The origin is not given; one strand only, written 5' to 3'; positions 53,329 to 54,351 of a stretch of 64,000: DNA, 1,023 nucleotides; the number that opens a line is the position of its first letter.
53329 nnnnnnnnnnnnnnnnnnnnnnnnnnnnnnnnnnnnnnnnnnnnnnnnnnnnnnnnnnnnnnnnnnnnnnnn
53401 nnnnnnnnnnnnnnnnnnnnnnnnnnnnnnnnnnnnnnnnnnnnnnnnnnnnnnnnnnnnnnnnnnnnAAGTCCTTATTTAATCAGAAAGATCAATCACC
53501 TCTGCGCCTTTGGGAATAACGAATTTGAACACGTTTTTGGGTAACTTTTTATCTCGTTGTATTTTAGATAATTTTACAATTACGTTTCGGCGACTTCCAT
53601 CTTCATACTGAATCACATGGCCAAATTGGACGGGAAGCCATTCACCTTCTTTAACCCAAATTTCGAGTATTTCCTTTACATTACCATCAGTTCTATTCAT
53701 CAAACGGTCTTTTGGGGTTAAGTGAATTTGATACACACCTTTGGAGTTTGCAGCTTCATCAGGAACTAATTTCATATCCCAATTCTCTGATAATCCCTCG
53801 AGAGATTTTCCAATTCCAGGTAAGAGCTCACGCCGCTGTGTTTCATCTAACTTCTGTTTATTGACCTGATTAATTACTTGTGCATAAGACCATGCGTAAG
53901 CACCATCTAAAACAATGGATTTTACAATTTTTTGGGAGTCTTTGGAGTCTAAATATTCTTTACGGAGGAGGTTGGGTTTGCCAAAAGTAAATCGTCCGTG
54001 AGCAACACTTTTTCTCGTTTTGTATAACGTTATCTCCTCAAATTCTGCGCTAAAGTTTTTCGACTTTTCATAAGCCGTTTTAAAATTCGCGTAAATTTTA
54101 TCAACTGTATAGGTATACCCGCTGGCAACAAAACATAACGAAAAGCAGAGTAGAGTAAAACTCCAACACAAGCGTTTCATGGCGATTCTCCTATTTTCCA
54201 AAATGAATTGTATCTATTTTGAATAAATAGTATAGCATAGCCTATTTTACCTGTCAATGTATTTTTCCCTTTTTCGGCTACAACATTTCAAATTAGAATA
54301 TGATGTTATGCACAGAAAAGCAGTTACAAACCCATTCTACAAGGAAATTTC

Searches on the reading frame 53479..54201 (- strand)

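Call 103: search_protein_families(library=pfam, proteins=[window:53479-54201:-], max_evalue=0.00001)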
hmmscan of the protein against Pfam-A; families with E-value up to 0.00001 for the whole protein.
window:53479-54201:- (240 aa): 1 family
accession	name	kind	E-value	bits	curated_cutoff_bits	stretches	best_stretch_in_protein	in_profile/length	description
PF03548.22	LolA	-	3.3e-08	33.9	23.6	1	46-227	2-164/165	Outer membrane lipoprotein carrier protein LolA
